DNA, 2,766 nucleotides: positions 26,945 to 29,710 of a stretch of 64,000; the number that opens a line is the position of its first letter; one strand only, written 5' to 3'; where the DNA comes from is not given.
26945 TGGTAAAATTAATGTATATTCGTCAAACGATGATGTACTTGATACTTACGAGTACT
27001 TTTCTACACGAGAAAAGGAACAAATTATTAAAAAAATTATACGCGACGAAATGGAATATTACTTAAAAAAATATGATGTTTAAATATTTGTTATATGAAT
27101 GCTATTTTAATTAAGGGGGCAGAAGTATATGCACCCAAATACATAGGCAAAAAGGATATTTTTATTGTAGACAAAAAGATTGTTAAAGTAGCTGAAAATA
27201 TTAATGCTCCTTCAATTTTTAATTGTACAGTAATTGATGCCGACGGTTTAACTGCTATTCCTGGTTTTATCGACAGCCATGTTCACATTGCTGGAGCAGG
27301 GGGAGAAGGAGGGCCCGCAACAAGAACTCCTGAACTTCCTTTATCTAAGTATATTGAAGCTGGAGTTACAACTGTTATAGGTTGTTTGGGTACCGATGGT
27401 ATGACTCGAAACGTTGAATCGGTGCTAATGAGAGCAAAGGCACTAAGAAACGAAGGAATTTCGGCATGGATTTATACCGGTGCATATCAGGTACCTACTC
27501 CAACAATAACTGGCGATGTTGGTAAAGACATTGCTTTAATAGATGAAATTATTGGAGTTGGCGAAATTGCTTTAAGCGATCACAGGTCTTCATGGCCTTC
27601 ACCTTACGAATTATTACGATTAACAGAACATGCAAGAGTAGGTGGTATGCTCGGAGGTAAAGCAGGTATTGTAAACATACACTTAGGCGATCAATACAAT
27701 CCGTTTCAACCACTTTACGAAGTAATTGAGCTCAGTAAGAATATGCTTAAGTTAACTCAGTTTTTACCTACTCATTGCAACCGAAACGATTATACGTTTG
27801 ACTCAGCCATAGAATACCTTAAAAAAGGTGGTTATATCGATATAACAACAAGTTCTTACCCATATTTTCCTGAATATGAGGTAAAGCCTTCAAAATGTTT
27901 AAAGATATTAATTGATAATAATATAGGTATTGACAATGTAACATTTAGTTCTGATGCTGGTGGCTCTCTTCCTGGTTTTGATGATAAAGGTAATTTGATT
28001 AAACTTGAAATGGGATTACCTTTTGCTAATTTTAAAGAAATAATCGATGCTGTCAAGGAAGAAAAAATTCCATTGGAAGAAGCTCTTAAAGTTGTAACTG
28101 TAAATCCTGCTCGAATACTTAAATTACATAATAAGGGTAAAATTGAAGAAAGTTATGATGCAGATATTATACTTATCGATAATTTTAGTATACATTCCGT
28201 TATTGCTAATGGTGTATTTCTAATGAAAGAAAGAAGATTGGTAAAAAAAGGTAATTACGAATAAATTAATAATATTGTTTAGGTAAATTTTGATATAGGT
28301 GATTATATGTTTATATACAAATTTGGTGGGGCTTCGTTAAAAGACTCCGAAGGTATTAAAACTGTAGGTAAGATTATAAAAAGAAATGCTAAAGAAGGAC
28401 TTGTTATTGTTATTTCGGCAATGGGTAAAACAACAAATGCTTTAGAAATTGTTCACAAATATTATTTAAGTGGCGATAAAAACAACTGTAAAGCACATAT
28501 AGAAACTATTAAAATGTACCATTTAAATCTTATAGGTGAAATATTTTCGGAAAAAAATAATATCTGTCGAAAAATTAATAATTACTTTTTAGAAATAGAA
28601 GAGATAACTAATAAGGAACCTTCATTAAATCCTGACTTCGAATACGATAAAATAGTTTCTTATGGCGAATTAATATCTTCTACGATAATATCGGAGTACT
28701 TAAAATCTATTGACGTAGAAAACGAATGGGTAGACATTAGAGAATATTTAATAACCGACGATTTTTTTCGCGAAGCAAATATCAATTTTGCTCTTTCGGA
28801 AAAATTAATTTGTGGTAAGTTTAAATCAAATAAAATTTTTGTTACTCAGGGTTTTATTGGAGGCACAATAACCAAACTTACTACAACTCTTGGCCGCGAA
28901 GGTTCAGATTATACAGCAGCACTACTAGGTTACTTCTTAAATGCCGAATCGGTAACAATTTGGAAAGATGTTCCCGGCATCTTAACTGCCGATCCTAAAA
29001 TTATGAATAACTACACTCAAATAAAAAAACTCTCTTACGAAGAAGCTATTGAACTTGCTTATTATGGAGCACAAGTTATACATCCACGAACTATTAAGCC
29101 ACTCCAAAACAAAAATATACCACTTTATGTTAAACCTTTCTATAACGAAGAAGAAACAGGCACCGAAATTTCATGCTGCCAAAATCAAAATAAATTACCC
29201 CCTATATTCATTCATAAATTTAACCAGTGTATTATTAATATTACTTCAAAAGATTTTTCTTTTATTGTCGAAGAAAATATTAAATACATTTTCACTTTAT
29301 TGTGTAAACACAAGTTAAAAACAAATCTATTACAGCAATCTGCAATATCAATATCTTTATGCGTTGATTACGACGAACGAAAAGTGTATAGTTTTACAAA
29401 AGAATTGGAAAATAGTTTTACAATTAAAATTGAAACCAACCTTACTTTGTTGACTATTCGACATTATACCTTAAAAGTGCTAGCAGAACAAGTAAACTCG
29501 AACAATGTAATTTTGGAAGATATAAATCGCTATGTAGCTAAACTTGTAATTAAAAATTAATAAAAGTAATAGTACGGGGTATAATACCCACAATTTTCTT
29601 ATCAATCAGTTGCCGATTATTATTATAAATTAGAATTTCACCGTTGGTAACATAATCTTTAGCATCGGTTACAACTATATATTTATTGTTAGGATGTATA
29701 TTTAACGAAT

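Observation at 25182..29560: Truncated cyanophycin-synthetase-like gene with both nucleotide loops degenerate, clustered with isoaspartyl dipeptidase and aspartokinase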

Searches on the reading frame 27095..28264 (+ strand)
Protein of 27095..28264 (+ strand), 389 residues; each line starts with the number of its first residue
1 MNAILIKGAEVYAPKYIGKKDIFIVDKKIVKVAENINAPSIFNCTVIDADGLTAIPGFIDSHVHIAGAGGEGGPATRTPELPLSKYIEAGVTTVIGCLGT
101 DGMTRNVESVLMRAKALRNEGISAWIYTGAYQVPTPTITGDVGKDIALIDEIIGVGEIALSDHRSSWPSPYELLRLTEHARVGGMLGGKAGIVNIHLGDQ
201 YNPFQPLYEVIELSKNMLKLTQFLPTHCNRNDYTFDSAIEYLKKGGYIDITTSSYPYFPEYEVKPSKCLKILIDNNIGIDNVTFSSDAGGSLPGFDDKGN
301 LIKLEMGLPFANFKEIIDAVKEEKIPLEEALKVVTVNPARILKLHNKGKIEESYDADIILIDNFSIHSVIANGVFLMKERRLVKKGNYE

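Call 3: search_protein_families(library=pfam, proteins=[window:27095-28264:+], max_evalue=0.1)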
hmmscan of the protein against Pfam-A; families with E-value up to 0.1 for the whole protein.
window:27095-28264:+ (389 aa): 2 families
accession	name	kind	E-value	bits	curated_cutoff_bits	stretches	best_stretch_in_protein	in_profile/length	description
PF01979.26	Amidohydro_1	-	1.1e-16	61.5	25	2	280-374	244-343/345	Amidohydrolase family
PF07969.17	Amidohydro_3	-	3.1e-16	60.4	29.7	2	321-362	403-445/472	Amidohydrolase family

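Call 4: search_protein_families(library=ncbifam, proteins=[window:27095-28264:+], max_evalue=0.1)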
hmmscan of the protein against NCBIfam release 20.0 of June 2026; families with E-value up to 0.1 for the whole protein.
window:27095-28264:+ (389 aa): 71 families (the best 25 are shown)
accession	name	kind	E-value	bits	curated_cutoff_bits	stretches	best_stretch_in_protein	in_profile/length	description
TIGR01975.1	isoAsp_dipep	equivalog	8.4e-147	489.4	331.25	1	5-389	3-389/389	beta-aspartyl-peptidase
NF002668.0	PRK02382.1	equivalog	1.9e-18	66.4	452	2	316-371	325-380/436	dihydroorotase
NF006689.0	PRK09237.1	equivalog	1.1e-17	63.6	371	2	4-101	5-98/383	amidohydrolase/deacetylase family metallohydrolase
NF006559.0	PRK09060.1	equivalog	8e-17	60.7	482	2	4-119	7-116/444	dihydroorotase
NF004839.0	PRK06189.1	equivalog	7.6e-16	57.8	631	2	4-67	5-65/451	allantoinase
TIGR03178.1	allantoinase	equivalog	9.3e-16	57.7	357.85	2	4-70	2-65/441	allantoinase AllB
NF006688.0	PRK09236.1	equivalog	2.5e-15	56.2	535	2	1-69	1-67/444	dihydroorotase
NF005751.0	PRK07575.1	equivalog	3.3e-15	55.5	529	2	2-75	3-75/440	dihydroorotase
NF006056.0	PRK08204.1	subfamily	4.4e-14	52.1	391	2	16-65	21-67/449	hypothetical protein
TIGR00857.1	pyrC_multi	subfamily_domain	1.5e-13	50.5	279.05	2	317-362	323-368/412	dihydroorotase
NF006839.0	PRK09357.1-4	equivalog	2.4e-13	49.5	576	2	4-162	2-149/422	dihydroorotase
NF011990.0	PRK15446.2-6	subfamily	2.5e-13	49.5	233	2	321-372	322-378/390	alpha-D-ribose 1-methylphosphonate 5-triphosphate diphosphatase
TIGR02033.1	D-hydantoinase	equivalog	3.5e-13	49.3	393.25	2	4-66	1-61/454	dihydropyrimidinase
TIGR01178.1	ade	equivalog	6.6e-13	48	472.5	2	314-377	265-331/552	adenine deaminase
NF006837.0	PRK09357.1-2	equivalog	9.8e-13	47.4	575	2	4-80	3-78/428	dihydroorotase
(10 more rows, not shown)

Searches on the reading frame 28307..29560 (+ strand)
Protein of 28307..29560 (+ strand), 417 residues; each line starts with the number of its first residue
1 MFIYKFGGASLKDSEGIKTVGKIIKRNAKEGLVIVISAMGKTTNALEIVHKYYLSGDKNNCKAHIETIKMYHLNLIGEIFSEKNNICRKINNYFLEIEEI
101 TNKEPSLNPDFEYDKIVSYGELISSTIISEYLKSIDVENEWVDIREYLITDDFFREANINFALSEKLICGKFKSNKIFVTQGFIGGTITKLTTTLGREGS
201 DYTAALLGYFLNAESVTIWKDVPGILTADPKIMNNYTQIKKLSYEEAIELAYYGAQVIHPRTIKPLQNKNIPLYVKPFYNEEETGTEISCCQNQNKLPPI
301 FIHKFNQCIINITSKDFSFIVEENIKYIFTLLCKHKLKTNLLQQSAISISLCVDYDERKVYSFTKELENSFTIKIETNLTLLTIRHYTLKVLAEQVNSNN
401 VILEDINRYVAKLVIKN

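Call 3: search_protein_families(library=pfam, proteins=[window:28307-29560:+], max_evalue=0.1)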
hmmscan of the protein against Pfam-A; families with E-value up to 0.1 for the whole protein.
window:28307-29560:+ (417 aa): 1 family
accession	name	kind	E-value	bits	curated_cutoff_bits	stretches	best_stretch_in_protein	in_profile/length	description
PF00696.33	AA_kinase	-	4e-42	145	24.9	1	2-276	3-233/234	Amino acid kinase family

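Call 4: search_protein_families(library=ncbifam, proteins=[window:28307-29560:+], max_evalue=0.1)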
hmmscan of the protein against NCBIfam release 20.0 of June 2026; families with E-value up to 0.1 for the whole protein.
window:28307-29560:+ (417 aa): 26 families (the best 25 are shown)
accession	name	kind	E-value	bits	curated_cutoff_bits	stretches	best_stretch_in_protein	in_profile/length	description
NF006570.0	PRK09084.1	equivalog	9.5e-85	285.3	455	1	1-388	4-396/452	lysine-sensitive aspartokinase 3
TIGR00657.1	asp_kinases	subfamily_domain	2.1e-80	271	208.7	1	3-375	5-375/442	aspartate kinase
NF006959.0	PRK09436.1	equivalog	8.2e-74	249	726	1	1-378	1-385/819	bifunctional aspartate kinase/homoserine dehydrogenase I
TIGR00656.1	asp_kin_monofn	equivalog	1.3e-72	245.1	402.25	1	3-371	5-329/407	aspartate kinase, monofunctional class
NF004938.0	PRK06291.1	equivalog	2.2e-70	237.6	528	1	2-380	3-393/468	aspartate kinase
NF007003.0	PRK09466.1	subfamily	4.3e-60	204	582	1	3-384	14-396/810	bifunctional aspartate kinase/homoserine dehydrogenase II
NF006515.0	PRK08961.1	equivalog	9.8e-57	192.5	802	1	3-359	11-373/861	bifunctional aspartate kinase/diaminopimelate decarboxylase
NF006068.0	PRK08210.1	equivalog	4e-53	181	474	2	101-376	59-327/405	aspartate kinase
NF004579.0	PRK05925.1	equivalog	2e-51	175.4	665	1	3-384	5-377/440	aspartate kinase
NF005154.0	PRK06635.1-2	equivalog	2e-45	155.8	376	2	98-288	56-241/407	aspartate kinase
NF006234.1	PRK08373.1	subfamily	3.2e-44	151.5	237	1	2-323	3-310/338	aspartate kinase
NF006540.0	PRK09034.1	equivalog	1.1e-41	142.9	434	1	1-359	1-359/454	aspartate kinase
NF005155.0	PRK06635.1-4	equivalog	1.9e-41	142.4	346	2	109-294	62-246/407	aspartate kinase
NF005656.0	PRK07431.1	equivalog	3.1e-39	135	657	2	110-295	63-249/587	aspartate kinase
NF005159.0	PRK06635.2-3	equivalog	1.6e-37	129.5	379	2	112-313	66-274/406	aspartate kinase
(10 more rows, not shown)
